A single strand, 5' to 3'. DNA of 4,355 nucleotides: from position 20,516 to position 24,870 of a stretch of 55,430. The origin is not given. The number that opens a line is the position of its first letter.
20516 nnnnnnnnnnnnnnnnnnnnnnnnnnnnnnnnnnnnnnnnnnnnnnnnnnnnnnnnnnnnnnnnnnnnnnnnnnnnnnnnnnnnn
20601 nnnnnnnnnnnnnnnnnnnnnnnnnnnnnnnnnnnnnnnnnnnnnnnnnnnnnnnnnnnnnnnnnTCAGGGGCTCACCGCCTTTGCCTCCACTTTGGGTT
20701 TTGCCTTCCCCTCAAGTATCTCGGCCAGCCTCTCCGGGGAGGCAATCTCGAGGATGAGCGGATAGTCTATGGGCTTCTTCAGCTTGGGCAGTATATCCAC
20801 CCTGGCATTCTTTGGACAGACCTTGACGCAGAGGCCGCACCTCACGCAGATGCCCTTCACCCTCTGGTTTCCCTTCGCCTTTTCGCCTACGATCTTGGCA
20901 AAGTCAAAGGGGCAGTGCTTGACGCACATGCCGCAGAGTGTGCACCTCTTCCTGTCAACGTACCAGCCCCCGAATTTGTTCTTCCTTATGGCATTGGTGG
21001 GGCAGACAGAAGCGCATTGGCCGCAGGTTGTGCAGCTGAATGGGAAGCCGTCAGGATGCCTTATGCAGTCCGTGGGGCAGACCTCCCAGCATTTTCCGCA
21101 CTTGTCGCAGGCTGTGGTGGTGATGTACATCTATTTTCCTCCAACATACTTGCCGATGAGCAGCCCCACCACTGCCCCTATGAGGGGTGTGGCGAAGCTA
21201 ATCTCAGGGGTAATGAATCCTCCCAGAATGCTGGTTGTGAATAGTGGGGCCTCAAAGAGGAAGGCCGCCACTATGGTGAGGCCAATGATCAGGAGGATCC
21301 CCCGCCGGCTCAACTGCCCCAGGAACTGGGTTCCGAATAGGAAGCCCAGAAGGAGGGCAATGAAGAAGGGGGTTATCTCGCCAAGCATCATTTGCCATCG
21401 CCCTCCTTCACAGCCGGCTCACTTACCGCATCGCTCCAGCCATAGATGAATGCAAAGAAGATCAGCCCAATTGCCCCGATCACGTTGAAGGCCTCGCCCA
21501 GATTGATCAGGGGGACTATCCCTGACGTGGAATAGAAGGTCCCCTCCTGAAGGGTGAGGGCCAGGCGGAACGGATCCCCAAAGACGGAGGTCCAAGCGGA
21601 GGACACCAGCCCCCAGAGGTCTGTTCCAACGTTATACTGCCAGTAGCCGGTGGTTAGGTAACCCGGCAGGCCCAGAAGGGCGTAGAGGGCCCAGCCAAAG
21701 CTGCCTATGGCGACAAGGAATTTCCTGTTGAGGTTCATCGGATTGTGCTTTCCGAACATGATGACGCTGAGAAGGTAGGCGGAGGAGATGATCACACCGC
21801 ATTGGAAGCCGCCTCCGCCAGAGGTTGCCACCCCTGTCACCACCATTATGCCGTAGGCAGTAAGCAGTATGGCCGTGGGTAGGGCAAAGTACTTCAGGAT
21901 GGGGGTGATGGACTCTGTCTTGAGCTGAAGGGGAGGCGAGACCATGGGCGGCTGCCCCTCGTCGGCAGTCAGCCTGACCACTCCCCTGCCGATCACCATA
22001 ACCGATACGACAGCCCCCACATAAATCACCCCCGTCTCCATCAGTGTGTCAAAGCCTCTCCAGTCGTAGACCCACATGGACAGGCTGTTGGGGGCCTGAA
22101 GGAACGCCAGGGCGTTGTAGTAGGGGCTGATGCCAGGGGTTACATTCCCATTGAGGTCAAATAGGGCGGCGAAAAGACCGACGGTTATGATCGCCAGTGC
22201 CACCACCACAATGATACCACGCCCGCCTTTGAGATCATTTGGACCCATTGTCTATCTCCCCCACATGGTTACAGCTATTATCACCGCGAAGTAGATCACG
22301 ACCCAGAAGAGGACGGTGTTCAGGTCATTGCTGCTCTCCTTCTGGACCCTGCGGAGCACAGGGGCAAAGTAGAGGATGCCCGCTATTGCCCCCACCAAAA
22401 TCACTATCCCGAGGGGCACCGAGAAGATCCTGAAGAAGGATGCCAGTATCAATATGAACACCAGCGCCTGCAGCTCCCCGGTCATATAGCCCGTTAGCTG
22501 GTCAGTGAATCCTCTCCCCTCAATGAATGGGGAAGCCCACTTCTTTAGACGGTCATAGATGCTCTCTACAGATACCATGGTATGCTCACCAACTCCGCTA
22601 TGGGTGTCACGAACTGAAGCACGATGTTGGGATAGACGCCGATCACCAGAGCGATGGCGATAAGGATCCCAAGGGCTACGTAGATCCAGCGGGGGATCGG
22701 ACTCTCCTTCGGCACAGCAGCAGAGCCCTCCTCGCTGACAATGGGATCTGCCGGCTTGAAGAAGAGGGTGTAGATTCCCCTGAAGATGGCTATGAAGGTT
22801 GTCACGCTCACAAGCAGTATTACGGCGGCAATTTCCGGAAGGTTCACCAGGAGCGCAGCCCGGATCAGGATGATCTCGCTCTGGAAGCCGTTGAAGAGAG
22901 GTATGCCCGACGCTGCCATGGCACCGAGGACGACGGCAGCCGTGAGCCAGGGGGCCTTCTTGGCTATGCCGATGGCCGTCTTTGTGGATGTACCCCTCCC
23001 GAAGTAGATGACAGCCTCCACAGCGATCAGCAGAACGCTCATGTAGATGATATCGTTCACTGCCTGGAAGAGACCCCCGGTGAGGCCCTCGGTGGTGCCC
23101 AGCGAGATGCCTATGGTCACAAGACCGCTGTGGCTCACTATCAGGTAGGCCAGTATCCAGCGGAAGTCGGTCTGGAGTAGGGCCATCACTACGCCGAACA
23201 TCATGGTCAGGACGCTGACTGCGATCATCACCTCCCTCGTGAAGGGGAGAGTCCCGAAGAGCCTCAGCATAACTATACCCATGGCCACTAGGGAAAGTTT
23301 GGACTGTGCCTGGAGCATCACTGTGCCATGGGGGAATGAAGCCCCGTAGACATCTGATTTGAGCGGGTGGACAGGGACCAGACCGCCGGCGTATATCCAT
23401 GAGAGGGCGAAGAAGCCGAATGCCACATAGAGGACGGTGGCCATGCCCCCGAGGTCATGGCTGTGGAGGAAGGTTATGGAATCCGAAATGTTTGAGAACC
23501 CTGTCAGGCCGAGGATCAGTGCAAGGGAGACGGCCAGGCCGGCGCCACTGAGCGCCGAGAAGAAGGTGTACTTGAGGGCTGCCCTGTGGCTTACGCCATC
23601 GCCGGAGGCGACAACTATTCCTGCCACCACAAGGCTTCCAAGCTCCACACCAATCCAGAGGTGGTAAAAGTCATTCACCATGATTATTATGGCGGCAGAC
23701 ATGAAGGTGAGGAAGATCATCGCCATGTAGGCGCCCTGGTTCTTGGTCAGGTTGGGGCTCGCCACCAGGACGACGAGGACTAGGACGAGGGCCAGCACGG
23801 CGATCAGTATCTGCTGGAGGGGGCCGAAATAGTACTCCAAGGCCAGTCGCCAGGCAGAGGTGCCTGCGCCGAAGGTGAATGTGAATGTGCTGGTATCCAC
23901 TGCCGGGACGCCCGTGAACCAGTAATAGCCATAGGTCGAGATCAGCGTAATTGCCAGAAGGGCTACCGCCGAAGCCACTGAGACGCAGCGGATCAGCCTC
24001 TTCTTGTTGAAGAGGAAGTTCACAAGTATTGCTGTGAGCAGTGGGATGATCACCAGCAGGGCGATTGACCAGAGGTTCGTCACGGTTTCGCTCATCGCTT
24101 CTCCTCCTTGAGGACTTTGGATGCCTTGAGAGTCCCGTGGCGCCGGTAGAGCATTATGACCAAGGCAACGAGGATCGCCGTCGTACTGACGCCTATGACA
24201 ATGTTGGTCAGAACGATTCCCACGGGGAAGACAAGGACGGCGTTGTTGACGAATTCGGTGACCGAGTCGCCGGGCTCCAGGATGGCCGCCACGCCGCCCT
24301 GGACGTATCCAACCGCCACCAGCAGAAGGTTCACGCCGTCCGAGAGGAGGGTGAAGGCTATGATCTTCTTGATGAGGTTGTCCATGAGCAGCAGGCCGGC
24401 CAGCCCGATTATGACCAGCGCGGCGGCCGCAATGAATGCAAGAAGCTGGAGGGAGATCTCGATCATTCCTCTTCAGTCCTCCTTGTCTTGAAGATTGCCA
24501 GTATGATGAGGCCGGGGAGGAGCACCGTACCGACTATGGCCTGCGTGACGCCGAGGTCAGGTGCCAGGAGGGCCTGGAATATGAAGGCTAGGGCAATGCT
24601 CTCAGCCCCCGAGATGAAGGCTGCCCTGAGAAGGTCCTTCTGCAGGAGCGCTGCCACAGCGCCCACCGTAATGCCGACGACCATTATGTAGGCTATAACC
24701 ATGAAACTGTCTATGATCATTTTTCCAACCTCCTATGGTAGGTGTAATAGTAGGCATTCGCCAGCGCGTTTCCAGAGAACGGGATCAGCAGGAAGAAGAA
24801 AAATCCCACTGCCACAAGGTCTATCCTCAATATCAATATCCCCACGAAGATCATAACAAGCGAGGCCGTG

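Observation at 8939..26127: Antiporter-hydrogenase genes run straight into the ATP synthase genes: 26 same-strand genes with no junction longer than 16 nt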

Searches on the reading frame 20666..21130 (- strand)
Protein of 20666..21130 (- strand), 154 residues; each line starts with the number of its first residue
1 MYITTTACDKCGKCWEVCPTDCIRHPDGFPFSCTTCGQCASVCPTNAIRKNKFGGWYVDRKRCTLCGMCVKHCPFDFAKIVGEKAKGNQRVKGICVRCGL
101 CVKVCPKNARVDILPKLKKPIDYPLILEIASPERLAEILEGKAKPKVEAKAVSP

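Call 6: search_protein_families(library=pfam, proteins=[window:20666-21130:-], max_evalue=0.01)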
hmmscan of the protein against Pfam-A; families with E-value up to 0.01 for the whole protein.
window:20666-21130:- (154 aa): 16 families
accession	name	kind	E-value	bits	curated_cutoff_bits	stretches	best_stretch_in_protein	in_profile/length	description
PF00037.32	Fer4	-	1.4e-26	91.6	21.1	4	32-49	7-24/24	4Fe-4S binding domain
PF12838.12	Fer4_7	-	1.6e-18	67.3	27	2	32-76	1-51/52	4Fe-4S dicluster domain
PF13187.11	Fer4_9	-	2e-16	60.2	27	3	33-74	2-48/52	4Fe-4S dicluster domain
PF12837.12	Fer4_6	-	7e-16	57.8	25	3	58-75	4-21/24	4Fe-4S binding domain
PF13237.11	Fer4_10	-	2e-14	53.7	25.5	3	57-106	3-53/53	4Fe-4S dicluster domain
PF13484.11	Fer4_16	-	4.5e-14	53.4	30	3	33-51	2-20/66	4Fe-4S double cluster binding domain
PF14697.11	Fer4_21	-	7.6e-13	48.8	35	1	58-107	3-53/59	4Fe-4S dicluster domain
PF12797.12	Fer4_2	-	6.1e-12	45.1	24.5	2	57-75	4-22/22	4Fe-4S binding domain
PF13183.11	Fer4_8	-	4.7e-10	40.3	27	2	31-46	52-67/68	4Fe-4S dicluster domain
PF12800.12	Fer4_4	-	4.9e-10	39.3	24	0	32-45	3-16/17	4Fe-4S binding domain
PF12798.12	Fer4_3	-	8.9e-10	39.1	27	1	95-109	1-15/15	4Fe-4S binding domain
PF25160.1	LdpA_Fe-S-bd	-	1.6e-08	34.6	27.6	2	14-51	9-46/49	LdpA Fe-S cluster-binding domain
PF13534.11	Fer4_17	-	5.9e-07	30.4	22.2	0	31-46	44-59/61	4Fe-4S dicluster domain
PF13746.11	Fer4_18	-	1.5e-06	28.8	27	1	84-113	50-77/114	4Fe-4S dicluster domain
PF13459.11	Fer4_15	-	0.0022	19.1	22.4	1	57-75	2-20/66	4Fe-4S single cluster domain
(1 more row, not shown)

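Call 39: search_protein_families(library=ncbifam, proteins=[window:20666-21130:-], max_evalue=0.001)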
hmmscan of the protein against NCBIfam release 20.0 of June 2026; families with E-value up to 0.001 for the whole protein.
window:20666-21130:- (154 aa): 76 families (the best 25 are shown)
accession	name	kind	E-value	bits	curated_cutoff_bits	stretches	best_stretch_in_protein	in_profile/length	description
NF058577.1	FdxA_fam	equivalog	5.1e-17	61.8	65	1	32-76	8-51/52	4Fe-4S ferredoxin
NF038196.1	ferrodoxin_EFR1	subfamily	1.2e-15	58.2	75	3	32-90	185-240/242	EFR1 family ferrodoxin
NF043069.1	T4HPD_activ_SAM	equivalog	2.5e-14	53.3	425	2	32-92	52-111/299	trans-4-hydroxy-L-proline dehydratase activase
TIGR02179.1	PorD_KorD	subfamily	1.7e-13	50.5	60.05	3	33-83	27-77/78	2-oxoacid:acceptor oxidoreductase, delta subunit, pyruvate/2-ketoisovalerate family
TIGR02700.1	flavo_MJ0208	hypoth_equivalog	7.4e-13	48.3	251.35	2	3-51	145-197/234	dihydromethanopterin reductase (acceptor)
NF042909.1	FMH_DH_FwdF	exception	4.8e-12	45.6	375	1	32-109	226-310/336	tungsten-dependent formylmethanofuran dehydrogenase subunit FwdF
TIGR01971.1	NuoI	subfamily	4.9e-11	42.3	113.05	1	60-109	41-97/121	NADH-quinone oxidoreductase, chain I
NF040864.1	HgcB_ferredoxin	equivalog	6.9e-11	41.8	99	1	32-77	15-60/93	mercury methylation ferredoxin HgcB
NF045874.1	Vhu_polyferre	exception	7.9e-11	41.3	600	1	3-119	4-112/381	F420-non-reducing hydrogenase associated-polyferredoxin VhuB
TIGR04105.1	FeFe_hydrog_B1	subfamily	9.4e-11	41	450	1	2-76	138-203/462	monomeric [FeFe] hydrogenase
NF006221.0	PRK08348.1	subfamily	1e-10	41.4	124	1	57-109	40-91/136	NADH-plastoquinone oxidoreductase subunit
NF040684.1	PorD_Arch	equivalog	1.3e-10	41.2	120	2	33-83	34-84/85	pyruvate synthase subunit PorD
TIGR00402.1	napF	equivalog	1.7e-10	41.1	102.2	1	29-75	33-81/149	ferredoxin-type protein NapF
NF007382.0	PRK09898.1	equivalog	1.7e-10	40.8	213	1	36-109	126-197/208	ferredoxin-like protein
NF043039.1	HgcAB_like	equivalog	2.8e-10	40.3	285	2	32-76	301-347/350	HgcAB-like fusion protein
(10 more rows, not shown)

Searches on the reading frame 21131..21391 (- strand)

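Call 5: search_protein_families(library=pfam, proteins=[window:21131-21391:-], max_evalue=0.01)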
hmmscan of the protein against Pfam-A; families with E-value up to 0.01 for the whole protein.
window:21131-21391:- (86 aa): 0 families

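Call 38: search_protein_families(library=ncbifam, proteins=[window:21131-21391:-], max_evalue=0.001)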
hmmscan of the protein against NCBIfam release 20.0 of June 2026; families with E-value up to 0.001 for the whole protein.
window:21131-21391:- (86 aa): 0 families

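Call 76: search_protein_families(library=pfam, proteins=[window:21131-21391:-], max_evalue=1)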
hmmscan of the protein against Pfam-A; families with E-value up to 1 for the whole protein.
window:21131-21391:- (86 aa): 2 families
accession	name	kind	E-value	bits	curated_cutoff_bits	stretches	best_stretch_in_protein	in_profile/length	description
PF01694.28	Rhomboid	-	0.13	12.9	22.6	1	37-83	98-140/143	Rhomboid domain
PF13488.11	Gly-zipper_Omp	-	0.45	10.9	25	1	71-85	5-19/46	Glycine zipper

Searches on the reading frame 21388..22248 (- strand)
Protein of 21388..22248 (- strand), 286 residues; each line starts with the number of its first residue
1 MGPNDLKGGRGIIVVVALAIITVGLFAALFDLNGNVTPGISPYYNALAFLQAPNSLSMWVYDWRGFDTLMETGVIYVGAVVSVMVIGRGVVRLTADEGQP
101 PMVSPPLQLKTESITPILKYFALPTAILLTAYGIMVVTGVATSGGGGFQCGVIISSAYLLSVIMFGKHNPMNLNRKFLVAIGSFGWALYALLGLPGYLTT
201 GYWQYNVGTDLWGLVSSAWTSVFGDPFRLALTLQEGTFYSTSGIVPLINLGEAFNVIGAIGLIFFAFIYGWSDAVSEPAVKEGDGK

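Call 5: search_protein_families(library=pfam, proteins=[window:21388-22248:-], max_evalue=0.01)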
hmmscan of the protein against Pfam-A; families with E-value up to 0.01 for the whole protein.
window:21388-22248:- (286 aa): 1 family
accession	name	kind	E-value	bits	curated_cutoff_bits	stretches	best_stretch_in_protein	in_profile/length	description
PF04039.18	MnhB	-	2.2e-08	34.8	22.5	1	118-260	2-125/127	Domain related to MnhB subunit of Na+/H+ antiporter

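Call 38: search_protein_families(library=ncbifam, proteins=[window:21388-22248:-], max_evalue=0.001)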
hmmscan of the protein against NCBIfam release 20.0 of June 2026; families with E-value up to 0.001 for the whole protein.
window:21388-22248:- (286 aa): 10 families
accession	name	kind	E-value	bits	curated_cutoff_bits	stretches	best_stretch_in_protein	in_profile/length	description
NF009229.0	PRK12579.1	equivalog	9.9e-32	110.4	229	1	10-214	5-207/258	putative monovalent cation/H+ antiporter subunit B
NF004924.0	PRK06281.1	equivalog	1e-24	87.2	137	1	116-263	3-140/154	putative monovalent cation/H+ antiporter subunit B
NF009161.0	PRK12507.1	equivalog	1.5e-14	53.9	272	1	28-207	115-291/336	putative monovalent cation/H+ antiporter subunit B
NF009290.0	PRK12650.1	equivalog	5.3e-08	31.2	980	1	14-213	689-885/966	DUF4040 family protein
NF009288.0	PRK12648.1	equivalog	7.6e-07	27.6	1104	1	34-171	719-857/954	monovalent cation/H+ antiporter subunit A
NF006248.0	PRK08386.1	subfamily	1.7e-06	28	92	1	114-268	3-144/151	putative monovalent cation/H+ antiporter subunit B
NF009160.0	PRK12505.1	equivalog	1.7e-06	27.6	140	1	130-205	41-118/179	putative monovalent cation/H+ antiporter subunit B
NF009162.0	PRK12508.1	equivalog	2.5e-05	24.5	120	1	125-205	14-96/139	Na(+)/H(+) antiporter subunit B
NF009285.0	PRK12645.1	equivalog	0.00084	17.7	1028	0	14-85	720-789/804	Na+/H+ antiporter subunit A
NF009217.0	PRK12567.1-1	equivalog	0.0009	18.8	268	0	53-223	52-204/238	putative monovalent cation/H+ antiporter subunit B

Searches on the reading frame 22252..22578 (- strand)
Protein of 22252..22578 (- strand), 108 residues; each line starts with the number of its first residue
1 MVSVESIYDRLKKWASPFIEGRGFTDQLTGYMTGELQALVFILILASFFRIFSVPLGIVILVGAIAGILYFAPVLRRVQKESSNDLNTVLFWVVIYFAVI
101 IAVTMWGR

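Call 5: search_protein_families(library=pfam, proteins=[window:22252-22560:-], max_evalue=0.01)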
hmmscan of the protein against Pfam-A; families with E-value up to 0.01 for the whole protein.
window:22252-22560:- (102 aa): 0 families

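Call 38: search_protein_families(library=ncbifam, proteins=[window:22252-22578:-], max_evalue=0.001)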
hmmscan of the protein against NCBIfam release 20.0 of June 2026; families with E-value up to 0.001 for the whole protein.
window:22252-22578:- (108 aa): 0 families

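Call 76: search_protein_families(library=pfam, proteins=[window:22252-22578:-], max_evalue=1)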
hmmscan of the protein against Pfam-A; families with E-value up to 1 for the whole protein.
window:22252-22578:- (108 aa): 8 families
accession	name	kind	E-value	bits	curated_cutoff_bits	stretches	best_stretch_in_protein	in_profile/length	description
PF20480.3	DUF6720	-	0.033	14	27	1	44-94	115-165/307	Family of unknown function (DUF6720)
PF23670.1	PIGBOS1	-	0.048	14.2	27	1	50-84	4-38/54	PIGBOS1-like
PF10066.14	DUF2304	-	0.09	13.5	25.5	1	61-103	4-45/106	Uncharacterized conserved protein (DUF2304)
PF20990.2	DUF2207_C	-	0.1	12.7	33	1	6-105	106-182/247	Predicted membrane protein (DUF2207) C-terminal domain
PF16996.10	Asp4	-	0.11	13.1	27.7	1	50-65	34-49/55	Accessory secretory protein Sec Asp4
PF13664.11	DUF4149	-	0.13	13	24.6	1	52-106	3-57/102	Domain of unknown function (DUF4149)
PF00032.22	Cytochrom_B_C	-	0.22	12.2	20.7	1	51-107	27-82/102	Cytochrome b(C-terminal)/b6/petD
PF20556.3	DUF6768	-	0.41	10.8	27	1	45-105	29-90/123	Family of unknown function (DUF6768)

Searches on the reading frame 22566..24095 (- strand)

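Call 5: search_protein_families(library=pfam, proteins=[window:22566-24095:-], max_evalue=0.01)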
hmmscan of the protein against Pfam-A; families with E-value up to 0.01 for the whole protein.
window:22566-24095:- (509 aa): 1 family
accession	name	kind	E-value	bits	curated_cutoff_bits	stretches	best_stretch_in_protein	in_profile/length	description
PF00361.26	Proton_antipo_M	-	1.5e-23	83.9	21.5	1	141-428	2-289/294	NADH:quinone oxidoreductase/Mrp antiporter, TM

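Call 38: search_protein_families(library=ncbifam, proteins=[window:22566-24095:-], max_evalue=0.001)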
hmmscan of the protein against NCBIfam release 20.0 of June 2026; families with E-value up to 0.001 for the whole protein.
window:22566-24095:- (509 aa): 63 families (the best 25 are shown)
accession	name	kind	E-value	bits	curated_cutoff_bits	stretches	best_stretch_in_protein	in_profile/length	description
NF004920.0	PRK06277.1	equivalog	3.1e-108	362.6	578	1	11-501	4-473/478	energy conserving hydrogenase EhbF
NF006241.0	PRK08377.1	equivalog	1.7e-35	123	645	1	12-501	6-475/494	NADH dehydrogenase subunit N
NF006419.0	PRK08668.1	equivalog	6.7e-34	117.6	617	1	10-502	3-480/613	NADH dehydrogenase subunit M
NF006240.0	PRK08376.1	subfamily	9.4e-34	117.2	662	1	11-501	7-505/521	putative monovalent cation/H+ antiporter subunit D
TIGR01972.1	NDH_I_M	subfamily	2.3e-33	115.6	263.8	1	12-498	2-477/486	NADH-quinone oxidoreductase subunit M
NF009306.0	PRK12663.1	equivalog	4.7e-33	114.7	542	1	9-502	4-480/498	Na+/H+ antiporter subunit D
TIGR01770.1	NDH_I_N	subfamily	1.3e-31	110.1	332.6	1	84-492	66-471/472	NADH-quinone oxidoreductase subunit NuoN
NF009310.0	PRK12668.1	equivalog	1.2e-29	103.6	564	1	43-495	15-440/584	Na(+)/H(+) antiporter subunit D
NF005818.0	PRK07691.1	equivalog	3.3e-28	98.9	586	1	11-503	6-483/496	Na+/H+ antiporter subunit D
NF004441.0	PRK05777.1-4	equivalog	5.2e-25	88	477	1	131-503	155-523/524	NADH-quinone oxidoreductase subunit NuoN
NF004502.0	PRK05846.2-1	equivalog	1.4e-24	86.8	791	1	12-492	7-486/500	NADH-quinone oxidoreductase subunit M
NF006238.0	PRK08375.1-4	equivalog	2.6e-24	85.9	626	1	10-451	5-435/531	putative monovalent cation/H+ antiporter subunit D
NF004442.0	PRK05777.1-5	equivalog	1e-20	74.2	523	1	79-495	62-473/483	NADH-quinone oxidoreductase subunit NuoN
NF009305.0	PRK12662.1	equivalog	2.8e-20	72.5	700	1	13-501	8-488/492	putative monovalent cation/H+ antiporter subunit D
NF009308.0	PRK12665.1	equivalog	1.7e-19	69.8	585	1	11-439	9-432/531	Na+/H+ antiporter subunit D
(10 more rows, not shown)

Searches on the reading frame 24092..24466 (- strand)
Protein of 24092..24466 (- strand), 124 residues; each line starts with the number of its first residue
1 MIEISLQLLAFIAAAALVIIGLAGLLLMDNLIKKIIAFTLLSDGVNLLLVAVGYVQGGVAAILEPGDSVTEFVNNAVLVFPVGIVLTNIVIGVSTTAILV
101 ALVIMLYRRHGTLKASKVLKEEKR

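Call 5: search_protein_families(library=pfam, proteins=[window:24092-24466:-], max_evalue=0.01)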
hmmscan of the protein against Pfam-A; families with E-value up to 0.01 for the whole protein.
window:24092-24466:- (124 aa): 2 families
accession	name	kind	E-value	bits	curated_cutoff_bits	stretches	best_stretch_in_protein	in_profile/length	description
PF00420.29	Oxidored_q2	-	5.4e-18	65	26.1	1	10-118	2-90/95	NADH-ubiquinone/plastoquinone oxidoreductase chain 4L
PF09881.14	DUF2108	-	3.7e-05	24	29.6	1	12-57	4-49/70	Predicted membrane protein (DUF2108)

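Call 38: search_protein_families(library=ncbifam, proteins=[window:24092-24466:-], max_evalue=0.001)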
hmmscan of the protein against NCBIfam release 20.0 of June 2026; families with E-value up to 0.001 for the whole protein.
window:24092-24466:- (124 aa): 19 families
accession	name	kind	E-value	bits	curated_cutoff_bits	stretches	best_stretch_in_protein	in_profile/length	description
NF005618.0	PRK07375.1-3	equivalog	1.4e-35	122.1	107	1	4-122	2-119/119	putative monovalent cation/H+ antiporter subunit C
NF005621.0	PRK07375.1-6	equivalog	7.6e-18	64.5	126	1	1-121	1-115/120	putative monovalent cation/H+ antiporter subunit C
NF006250.0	PRK08388.1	equivalog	5.6e-14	52.6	137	1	10-118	5-114/119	putative monovalent cation/H+ antiporter subunit C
NF005620.0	PRK07375.1-5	equivalog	4.1e-13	49.4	91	1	15-121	9-110/113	putative monovalent cation/H+ antiporter subunit C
NF005624.0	PRK07375.2-3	equivalog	9.8e-11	41.8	95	1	6-111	3-102/105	cation:proton antiporter subunit C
NF006372.0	PRK08600.1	equivalog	1.5e-10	41.1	127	1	9-117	4-105/113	Na(+)/H(+) antiporter subunit C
NF005619.0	PRK07375.1-4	equivalog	2e-09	37.8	145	1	9-118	4-107/111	Na+/H+ antiporter subunit C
NF006573.0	PRK09094.1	equivalog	2.4e-09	37.2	105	1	14-111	6-103/114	Na+/H+ antiporter subunit C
TIGR00941.1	2a6301s03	subfamily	2.6e-09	37.6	161.2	1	14-112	9-100/104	multicomponent Na+:H+ antiporter, MnhC subunit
NF009301.0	PRK12658.1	equivalog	7.7e-09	35.4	156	1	17-118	11-110/125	Na+/H+ antiporter subunit C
NF009303.0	PRK12660.1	subfamily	8.2e-09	35.4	132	1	10-113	5-102/114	putative monovalent cation/H+ antiporter subunit C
NF009304.0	PRK12661.1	equivalog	1.1e-08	35.3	152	1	17-70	11-68/140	putative monovalent cation/H+ antiporter subunit C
NF005929.0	PRK07946.1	equivalog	9.3e-08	32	157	1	6-110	3-98/204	Na(+)/H(+) antiporter subunit C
NF005622.0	PRK07375.2-1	equivalog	2.1e-07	31.2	185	1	16-118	8-104/179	putative monovalent cation/H+ antiporter subunit C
NF005623.0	PRK07375.2-2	equivalog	2.3e-07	30.9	81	1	14-106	6-90/93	putative monovalent cation/H+ antiporter subunit C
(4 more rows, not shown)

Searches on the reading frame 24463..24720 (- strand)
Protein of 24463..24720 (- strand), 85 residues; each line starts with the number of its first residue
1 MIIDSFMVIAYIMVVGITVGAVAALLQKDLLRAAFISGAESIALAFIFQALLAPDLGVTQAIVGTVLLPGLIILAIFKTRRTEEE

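Call 5: search_protein_families(library=pfam, proteins=[window:24463-24720:-], max_evalue=0.01)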
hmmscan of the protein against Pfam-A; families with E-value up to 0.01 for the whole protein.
window:24463-24720:- (85 aa): 1 family
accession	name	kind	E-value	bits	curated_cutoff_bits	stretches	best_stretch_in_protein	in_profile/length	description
PF13244.11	MbhD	-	4.3e-14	52.8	27.2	1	16-81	2-67/67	MBH, subunit D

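Call 38: search_protein_families(library=ncbifam, proteins=[window:24463-24720:-], max_evalue=0.001)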
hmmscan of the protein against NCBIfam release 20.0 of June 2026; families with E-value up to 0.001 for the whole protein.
window:24463-24720:- (85 aa): 9 families
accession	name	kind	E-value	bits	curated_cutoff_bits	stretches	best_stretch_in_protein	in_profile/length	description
NF004923.0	PRK06280.1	equivalog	5.9e-21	74.6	80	1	8-84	3-79/79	hypothetical protein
NF006242.0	PRK08378.1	subfamily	2.8e-13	50.2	98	1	6-85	4-83/85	hypothetical protein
NF009159.0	PRK12504.1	equivalog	4.4e-08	33.3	141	1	6-84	3-81/178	DUF4040 domain-containing protein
NF009161.0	PRK12507.1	equivalog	3.1e-05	23.3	272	1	7-78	9-79/336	putative monovalent cation/H+ antiporter subunit B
NF009287.0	PRK12647.1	equivalog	4.9e-05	22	937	1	9-81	600-671/773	putative monovalent cation/H+ antiporter subunit A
NF009288.0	PRK12648.1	equivalog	6.1e-05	21.3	1104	1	8-76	608-675/954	monovalent cation/H+ antiporter subunit A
NF009284.0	PRK12644.1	equivalog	6.3e-05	21.2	962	1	9-69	601-661/975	Na+/H+ antiporter subunit A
TIGR00940.1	2a6301s01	subfamily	0.00031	19.2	920.45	1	3-78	620-691/793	monovalent cation:proton antiporter subunit A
NF009285.0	PRK12645.1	equivalog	0.00067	18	1028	1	7-68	628-689/804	Na+/H+ antiporter subunit A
